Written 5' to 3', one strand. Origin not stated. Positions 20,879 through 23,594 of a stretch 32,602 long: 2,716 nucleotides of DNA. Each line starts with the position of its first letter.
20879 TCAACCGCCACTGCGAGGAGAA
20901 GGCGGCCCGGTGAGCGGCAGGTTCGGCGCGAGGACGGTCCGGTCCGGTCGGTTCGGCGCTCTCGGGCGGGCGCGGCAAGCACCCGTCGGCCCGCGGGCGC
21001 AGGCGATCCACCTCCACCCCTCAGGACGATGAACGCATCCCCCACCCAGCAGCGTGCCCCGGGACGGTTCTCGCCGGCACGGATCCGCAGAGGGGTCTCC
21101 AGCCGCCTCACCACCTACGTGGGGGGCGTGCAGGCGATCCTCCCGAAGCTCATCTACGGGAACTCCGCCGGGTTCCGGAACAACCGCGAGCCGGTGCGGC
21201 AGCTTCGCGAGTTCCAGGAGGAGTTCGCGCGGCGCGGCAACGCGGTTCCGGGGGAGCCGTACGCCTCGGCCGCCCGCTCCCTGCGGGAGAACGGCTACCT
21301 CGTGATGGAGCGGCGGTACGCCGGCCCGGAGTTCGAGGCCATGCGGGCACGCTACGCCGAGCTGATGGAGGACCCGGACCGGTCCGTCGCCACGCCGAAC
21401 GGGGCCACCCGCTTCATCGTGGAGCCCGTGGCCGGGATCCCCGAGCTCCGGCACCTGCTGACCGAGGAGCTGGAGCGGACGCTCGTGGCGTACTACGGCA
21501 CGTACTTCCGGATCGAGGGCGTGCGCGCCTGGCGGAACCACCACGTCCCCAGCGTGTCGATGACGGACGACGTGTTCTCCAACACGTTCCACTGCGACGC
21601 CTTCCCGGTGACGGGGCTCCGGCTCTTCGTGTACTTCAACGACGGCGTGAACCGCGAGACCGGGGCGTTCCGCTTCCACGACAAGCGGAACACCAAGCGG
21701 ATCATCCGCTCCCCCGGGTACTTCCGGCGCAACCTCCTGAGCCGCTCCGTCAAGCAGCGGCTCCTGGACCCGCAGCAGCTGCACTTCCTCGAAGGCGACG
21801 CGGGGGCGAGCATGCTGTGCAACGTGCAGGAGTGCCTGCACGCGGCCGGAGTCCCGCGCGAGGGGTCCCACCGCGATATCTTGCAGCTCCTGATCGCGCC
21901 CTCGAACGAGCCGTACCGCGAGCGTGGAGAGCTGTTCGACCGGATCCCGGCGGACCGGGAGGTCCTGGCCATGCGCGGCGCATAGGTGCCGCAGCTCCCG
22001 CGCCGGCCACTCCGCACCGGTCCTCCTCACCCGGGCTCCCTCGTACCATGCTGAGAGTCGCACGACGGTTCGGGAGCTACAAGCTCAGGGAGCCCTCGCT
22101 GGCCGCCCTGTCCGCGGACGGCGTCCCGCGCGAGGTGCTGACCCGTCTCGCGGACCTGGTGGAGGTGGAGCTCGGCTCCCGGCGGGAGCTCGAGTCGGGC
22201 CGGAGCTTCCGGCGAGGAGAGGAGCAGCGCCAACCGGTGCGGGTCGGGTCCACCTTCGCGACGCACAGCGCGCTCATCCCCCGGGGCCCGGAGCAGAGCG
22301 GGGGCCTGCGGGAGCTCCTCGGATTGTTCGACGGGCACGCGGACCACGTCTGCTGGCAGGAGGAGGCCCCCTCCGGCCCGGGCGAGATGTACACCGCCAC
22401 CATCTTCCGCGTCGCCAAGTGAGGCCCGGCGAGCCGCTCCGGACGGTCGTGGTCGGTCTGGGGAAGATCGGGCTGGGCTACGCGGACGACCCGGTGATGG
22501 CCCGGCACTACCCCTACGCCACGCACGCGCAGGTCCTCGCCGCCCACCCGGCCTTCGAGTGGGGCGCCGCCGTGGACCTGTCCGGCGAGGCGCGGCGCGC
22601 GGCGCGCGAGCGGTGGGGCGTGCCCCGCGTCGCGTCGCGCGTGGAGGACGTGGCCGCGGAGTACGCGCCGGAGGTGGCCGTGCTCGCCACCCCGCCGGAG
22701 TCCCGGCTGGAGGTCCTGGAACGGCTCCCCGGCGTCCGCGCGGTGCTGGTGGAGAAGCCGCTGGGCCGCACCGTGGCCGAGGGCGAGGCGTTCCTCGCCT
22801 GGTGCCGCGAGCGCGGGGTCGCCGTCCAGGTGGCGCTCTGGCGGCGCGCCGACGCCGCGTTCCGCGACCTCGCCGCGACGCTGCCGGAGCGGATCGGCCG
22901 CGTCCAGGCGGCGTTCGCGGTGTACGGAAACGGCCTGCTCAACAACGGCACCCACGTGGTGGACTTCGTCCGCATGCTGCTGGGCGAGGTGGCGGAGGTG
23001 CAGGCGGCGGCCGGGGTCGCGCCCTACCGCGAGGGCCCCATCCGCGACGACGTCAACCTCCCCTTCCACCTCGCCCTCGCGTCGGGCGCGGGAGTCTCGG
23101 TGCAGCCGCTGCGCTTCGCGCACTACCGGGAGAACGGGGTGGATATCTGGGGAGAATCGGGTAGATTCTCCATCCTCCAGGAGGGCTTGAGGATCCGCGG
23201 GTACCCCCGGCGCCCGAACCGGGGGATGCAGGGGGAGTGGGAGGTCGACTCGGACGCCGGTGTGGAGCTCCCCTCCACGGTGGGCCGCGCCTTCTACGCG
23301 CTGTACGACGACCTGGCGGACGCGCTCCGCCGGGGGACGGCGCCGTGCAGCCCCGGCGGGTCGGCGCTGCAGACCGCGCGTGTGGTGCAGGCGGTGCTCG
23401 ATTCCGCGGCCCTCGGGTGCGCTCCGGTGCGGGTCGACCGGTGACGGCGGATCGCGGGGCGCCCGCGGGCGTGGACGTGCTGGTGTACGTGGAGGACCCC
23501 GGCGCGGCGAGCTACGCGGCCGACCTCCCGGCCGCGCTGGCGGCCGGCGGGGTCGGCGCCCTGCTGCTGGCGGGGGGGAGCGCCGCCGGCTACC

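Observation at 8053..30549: System-level hypothesis: a heavily tailored pseudaminic-acid-type nonulosonate built into an exported polysaccharide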

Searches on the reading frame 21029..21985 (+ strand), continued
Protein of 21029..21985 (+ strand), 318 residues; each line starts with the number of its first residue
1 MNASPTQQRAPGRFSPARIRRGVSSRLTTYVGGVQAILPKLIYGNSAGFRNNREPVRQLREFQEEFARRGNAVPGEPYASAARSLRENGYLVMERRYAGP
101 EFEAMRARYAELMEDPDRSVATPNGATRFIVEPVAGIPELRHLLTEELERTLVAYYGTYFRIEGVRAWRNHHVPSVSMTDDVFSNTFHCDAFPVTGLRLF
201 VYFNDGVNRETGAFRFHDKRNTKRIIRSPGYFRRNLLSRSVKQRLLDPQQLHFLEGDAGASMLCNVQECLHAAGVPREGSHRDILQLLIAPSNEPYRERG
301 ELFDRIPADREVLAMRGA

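Call 76: search_protein_families(library=pfam, proteins=[L096:73-687:+, L096:4930-5937:+, L096:5943-6812:+, L096:6956-8077:+, L096:8144-9799:+, L096:17447-18124:+, L096:18121-18798:+, L096:18791-19429:+, L096:19422-19994:+, L096:3737-4903:+], max_evalue=0.001)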
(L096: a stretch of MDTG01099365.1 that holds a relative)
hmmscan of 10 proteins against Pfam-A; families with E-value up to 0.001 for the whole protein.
L096:73-687:+ (204 aa): 2 families
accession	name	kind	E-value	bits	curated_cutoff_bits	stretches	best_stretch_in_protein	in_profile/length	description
PF03720.21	UDPG_MGDP_dh_C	-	6.1e-21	75.2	30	1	97-196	1-102/103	UDP-glucose/GDP-mannose dehydrogenase family, UDP binding domain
PF00984.24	UDPG_MGDP_dh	-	3.3e-15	56.4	25.4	1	1-70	21-93/94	UDP-glucose/GDP-mannose dehydrogenase family, central domain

L096:4930-5937:+ (335 aa): 2 families
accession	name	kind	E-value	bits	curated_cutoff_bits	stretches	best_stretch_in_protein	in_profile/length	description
PF05711.17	TylF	-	2.5e-15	56.9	23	1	145-332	65-264/264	Macrocin-O-methyltransferase (TylF)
PF13578.12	Methyltransf_24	-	2.5e-05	25.5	26.3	1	174-293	1-104/105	Methyltransferase domain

L096:5943-6812:+ (289 aa): 0 families

L096:6956-8077:+ (373 aa): 1 family
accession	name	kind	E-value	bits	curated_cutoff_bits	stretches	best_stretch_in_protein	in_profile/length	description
PF13450.12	NAD_binding_8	-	0.00024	21.8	21.9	1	37-78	16-57/68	NAD(P)-binding Rossmann-like domain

L096:8144-9799:+ (551 aa): 1 family
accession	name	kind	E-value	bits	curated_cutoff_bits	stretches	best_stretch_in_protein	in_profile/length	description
PF05159.20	Capsule_synth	-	7.8e-05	22.7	20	1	354-491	171-300/310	Capsule polysaccharide biosynthesis protein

L096:17447-18124:+ (225 aa): 1 family
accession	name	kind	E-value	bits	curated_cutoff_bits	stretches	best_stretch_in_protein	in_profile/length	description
PF02585.22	PIG-L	-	3.6e-25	89.4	28.2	1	6-128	1-128/129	GlcNAc-PI de-N-acetylase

L096:18121-18798:+ (225 aa): 2 families
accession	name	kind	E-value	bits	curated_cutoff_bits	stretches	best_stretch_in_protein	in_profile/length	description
PF21553.2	Formyl_trans_C_2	-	2.2e-10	40.4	27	1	164-219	3-58/58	Methionyl-tRNA formyltransferase, C-terminal domain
PF00551.24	Formyl_trans_N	-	4.3e-08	33.6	26.1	1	39-121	73-157/181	Formyl transferase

L096:18791-19429:+ (212 aa): 1 family
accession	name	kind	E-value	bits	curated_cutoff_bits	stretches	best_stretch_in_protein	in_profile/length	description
PF00551.24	Formyl_trans_N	-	5.3e-09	36.5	26.1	1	34-128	70-165/181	Formyl transferase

L096:19422-19994:+ (190 aa): 1 family
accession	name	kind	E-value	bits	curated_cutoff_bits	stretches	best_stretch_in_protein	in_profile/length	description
PF02698.23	DUF218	-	9.8e-13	48.6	27.6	1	26-127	12-102/133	DUF218 domain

L096:3737-4903:+ (388 aa): 1 family
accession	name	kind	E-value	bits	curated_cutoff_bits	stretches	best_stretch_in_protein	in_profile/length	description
PF02350.25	Epimerase_2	-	0.00068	19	30.6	0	130-182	124-177/347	UDP-N-acetylglucosamine 2-epimerase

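Call 92: search_protein_families(library=pfam, proteins=[L087:6817-7710:+, L087:12185-13876:+, L086:7797-8795:+, L086:2898-3695:+, L082:792-2123:+, L088:4188-5525:+], max_evalue=0.01)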
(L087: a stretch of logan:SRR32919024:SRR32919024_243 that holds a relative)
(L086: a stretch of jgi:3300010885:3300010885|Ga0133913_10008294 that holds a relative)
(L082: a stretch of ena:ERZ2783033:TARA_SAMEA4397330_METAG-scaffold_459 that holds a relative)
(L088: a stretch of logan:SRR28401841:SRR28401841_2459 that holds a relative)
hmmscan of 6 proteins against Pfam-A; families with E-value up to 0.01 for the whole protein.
L087:6817-7710:+ (297 aa): 0 families

L087:12185-13876:+ (563 aa): 1 family
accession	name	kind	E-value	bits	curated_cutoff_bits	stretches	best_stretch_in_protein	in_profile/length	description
PF05159.20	Capsule_synth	-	0.0049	16.8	20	1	372-468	186-277/310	Capsule polysaccharide biosynthesis protein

L086:7797-8795:+ (332 aa): 1 family
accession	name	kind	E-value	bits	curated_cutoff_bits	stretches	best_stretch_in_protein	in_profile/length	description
PF06925.17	MGDG_synth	-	0.0048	17.4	25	0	30-150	53-168/169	Monogalactosyldiacylglycerol (MGDG) synthase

L086:2898-3695:+ (265 aa): 1 family
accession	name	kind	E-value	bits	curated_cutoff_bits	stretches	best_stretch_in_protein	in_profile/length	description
PF00535.33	Glycos_transf_2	-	4.4e-08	33.7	23.3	1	15-145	10-146/168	Glycosyl transferase family 2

L082:792-2123:+ (443 aa): 3 families
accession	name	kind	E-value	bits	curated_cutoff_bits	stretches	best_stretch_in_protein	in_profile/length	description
PF03721.20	UDPG_MGDP_dh_N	-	9.4e-43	146.4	27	1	47-217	12-182/187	UDP-glucose/GDP-mannose dehydrogenase family, NAD binding domain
PF00984.24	UDPG_MGDP_dh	-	7.5e-29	100.1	25.4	1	236-323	1-93/94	UDP-glucose/GDP-mannose dehydrogenase family, central domain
PF03720.21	UDPG_MGDP_dh_C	-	1.3e-16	61.3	30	1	347-438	2-101/103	UDP-glucose/GDP-mannose dehydrogenase family, UDP binding domain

L088:4188-5525:+ (445 aa): 0 families

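Call 93: search_protein_representatives(alignment_id=A2)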
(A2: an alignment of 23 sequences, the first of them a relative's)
Query: 23 sequences, 313 profile positions. Proteins with E-value up to 0.001 (for the whole library): 1290; up to 1e-10: 586; up to 1e-30: 205. The best 150 are listed.
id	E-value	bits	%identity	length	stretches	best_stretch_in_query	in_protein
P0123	2.1e-129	447.7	-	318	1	3-311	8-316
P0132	3.0e-123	427.5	-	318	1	1-312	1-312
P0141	4.3e-117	407.2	-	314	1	3-310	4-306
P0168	2.8e-113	394.7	-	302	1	11-309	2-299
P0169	1.3e-111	389.2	-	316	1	11-308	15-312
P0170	3.4e-111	387.9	-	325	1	7-312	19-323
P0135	7.3e-105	367.1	-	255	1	66-312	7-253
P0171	4.0e-103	361.3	-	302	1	13-306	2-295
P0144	4.8e-100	351.2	-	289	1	15-298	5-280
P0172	9.4e-98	343.7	-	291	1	4-286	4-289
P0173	1.3e-96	340.0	-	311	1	8-311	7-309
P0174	1.6e-96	339.7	-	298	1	15-310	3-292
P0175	3.7e-90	318.8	-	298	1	20-305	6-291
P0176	1.7e-88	313.3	-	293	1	20-305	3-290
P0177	4.7e-88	311.8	-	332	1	12-310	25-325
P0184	7.0e-78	278.4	-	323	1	7-306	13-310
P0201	1.6e-61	224.7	-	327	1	11-310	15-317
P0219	5.8e-51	190.0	-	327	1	10-295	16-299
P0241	9.0e-45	169.7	-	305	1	26-295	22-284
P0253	2.1e-43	165.1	-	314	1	20-296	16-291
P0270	1.0e-41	159.6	-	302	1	14-305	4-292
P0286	1.6e-39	152.5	-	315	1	35-291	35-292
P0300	5.0e-37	144.2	-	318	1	59-296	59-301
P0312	4.8e-36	141.0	-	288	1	18-295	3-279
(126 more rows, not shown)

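Call 94: search_protein_families(library=pfam, proteins=[P0170, P0184, P0201, P0219, P0241, P0253, P0270, P0286, P0300, P0312], max_evalue=0.1)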
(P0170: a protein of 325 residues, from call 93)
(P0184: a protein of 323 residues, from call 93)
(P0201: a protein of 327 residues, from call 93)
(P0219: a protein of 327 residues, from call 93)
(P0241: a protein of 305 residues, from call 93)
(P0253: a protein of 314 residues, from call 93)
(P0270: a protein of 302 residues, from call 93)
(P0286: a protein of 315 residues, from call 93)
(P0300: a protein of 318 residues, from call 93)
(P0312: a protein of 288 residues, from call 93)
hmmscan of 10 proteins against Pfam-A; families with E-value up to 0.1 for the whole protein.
P0170 (325 aa): 0 families

P0184 (323 aa): 0 families

P0201 (327 aa): 2 families
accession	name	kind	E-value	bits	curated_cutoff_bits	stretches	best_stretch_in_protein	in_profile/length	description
PF08286.16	Spc24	-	0.012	16.3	25.3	1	160-194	52-87/109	Spc24 subunit of Ndc80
PF23318.1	DUF7085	-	0.085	13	27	0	40-89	55-104/170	Domain of unknown function (DUF7085)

P0219 (327 aa): 1 family
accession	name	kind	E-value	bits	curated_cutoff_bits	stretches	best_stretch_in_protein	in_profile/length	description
PF05721.19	PhyH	-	0.00023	22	22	1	82-272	2-202/213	Phytanoyl-CoA dioxygenase (PhyH)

P0241 (305 aa): 0 families

P0253 (314 aa): 1 family
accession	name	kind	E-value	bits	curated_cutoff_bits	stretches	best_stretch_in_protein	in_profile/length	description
PF25223.1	DUF7841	-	0.064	14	25.2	0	54-104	9-58/114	Domain of unknown function (DUF7841)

P0270 (302 aa): 1 family
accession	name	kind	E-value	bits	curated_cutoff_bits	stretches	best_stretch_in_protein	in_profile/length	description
PF05721.19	PhyH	-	0.00075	20.3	22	1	67-201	2-144/213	Phytanoyl-CoA dioxygenase (PhyH)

P0286 (315 aa): 1 family
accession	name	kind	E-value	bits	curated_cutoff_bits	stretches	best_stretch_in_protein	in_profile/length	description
PF05721.19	PhyH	-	0.0002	22.1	22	1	77-270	2-203/213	Phytanoyl-CoA dioxygenase (PhyH)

P0300 (318 aa): 0 families

P0312 (288 aa): 0 families

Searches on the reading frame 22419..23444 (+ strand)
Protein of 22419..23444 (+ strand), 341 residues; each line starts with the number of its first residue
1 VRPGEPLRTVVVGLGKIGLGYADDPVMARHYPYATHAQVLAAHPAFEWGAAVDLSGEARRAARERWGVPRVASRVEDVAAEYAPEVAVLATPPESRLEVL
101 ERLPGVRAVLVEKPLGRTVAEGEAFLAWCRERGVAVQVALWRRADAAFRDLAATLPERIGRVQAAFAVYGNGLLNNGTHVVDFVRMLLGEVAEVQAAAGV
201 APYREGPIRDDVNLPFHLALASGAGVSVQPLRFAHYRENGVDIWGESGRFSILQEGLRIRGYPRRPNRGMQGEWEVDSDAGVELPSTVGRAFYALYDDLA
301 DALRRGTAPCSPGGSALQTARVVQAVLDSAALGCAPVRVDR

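Call 9: search_protein_families(library=pfam, proteins=[window:22419-23444:+])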
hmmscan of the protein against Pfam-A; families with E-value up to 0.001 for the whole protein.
window:22419-23444:+ (341 aa): 3 families
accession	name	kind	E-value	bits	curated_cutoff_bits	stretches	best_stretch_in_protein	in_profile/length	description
PF01408.29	GFO_IDH_MocA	-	3.6e-10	41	24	1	8-139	2-119/120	Oxidoreductase family, NAD-binding Rossmann fold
PF22725.1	GFO_IDH_MocA_C3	-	3.2e-08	34.1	27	1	169-250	42-123/124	GFO/IDH/MocA C-terminal domain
PF02894.22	GFO_IDH_MocA_C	-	1.6e-07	31.8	22.9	1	173-333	43-213/218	Oxidoreductase family, C-terminal alpha/beta domain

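Call 12: search_protein_families(library=ncbifam, proteins=[window:22419-23444:+], max_evalue=0.01)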
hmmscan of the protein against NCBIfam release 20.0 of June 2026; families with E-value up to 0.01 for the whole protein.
window:22419-23444:+ (341 aa): 5 families
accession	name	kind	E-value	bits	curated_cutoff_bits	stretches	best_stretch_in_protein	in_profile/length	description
TIGR04380.1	myo_inos_iolG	equivalog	7.7e-14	51.3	355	1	35-252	15-252/330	inositol 2-dehydrogenase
NF052479.1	LevoglcsnDh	equivalog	4.2e-09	35.6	650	1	50-147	40-138/386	levoglucosan dehydrogenase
NF007574.0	PRK10206.1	equivalog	0.0013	17.9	352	1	72-149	54-132/345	oxidoreductase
NF041392.1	XylDh_Gfo6_Halo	equivalog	0.0023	16.8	350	0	90-152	89-152/350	D-xylose 1-dehydrogenase Gfo6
NF008607.0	PRK11579.1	subfamily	0.0055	15.7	330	0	15-157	8-139/346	oxidoreductase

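Call 33: search_solved_structures(query=window:22419-23444:+, max_evalue=0.001)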
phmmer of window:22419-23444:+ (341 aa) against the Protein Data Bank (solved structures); distinct sequences matched with E-value up to 0.001: 10.
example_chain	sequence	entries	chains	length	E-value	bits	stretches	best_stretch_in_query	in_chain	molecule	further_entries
3fhl_A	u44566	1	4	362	1.1e-08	38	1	35-273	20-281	Putative oxidoreductase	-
2o48_X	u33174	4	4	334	6.9e-08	35.3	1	50-175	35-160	Dimeric dihydrodiol dehydrogenase | Trans-1,2-dihydrobenzene-1,2-diol dehydrogenase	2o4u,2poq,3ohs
3q2k_A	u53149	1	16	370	1.3e-07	34.4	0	49-162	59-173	oxidoreductase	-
3c1a_A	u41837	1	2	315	8.6e-06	28.4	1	83-171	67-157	Putative oxidoreductase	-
5a02_A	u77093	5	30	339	4.6e-05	26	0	55-146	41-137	ALDOSE-ALDOSE OXIDOREDUCTASE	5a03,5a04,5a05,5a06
6jw6_A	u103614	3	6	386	0.00011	24.7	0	33-121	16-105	Dehydrogenase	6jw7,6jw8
3moi_A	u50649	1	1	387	0.00018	24.1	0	27-163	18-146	Probable dehydrogenase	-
3gdo_A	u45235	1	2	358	0.0003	23.3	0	70-153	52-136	Uncharacterized oxidoreductase yvaA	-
3gfg_A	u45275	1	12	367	0.00033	23.2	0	70-153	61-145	Uncharacterized oxidoreductase yvaA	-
3q2i_A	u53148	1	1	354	0.0004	22.9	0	169-330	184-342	dehydrogenase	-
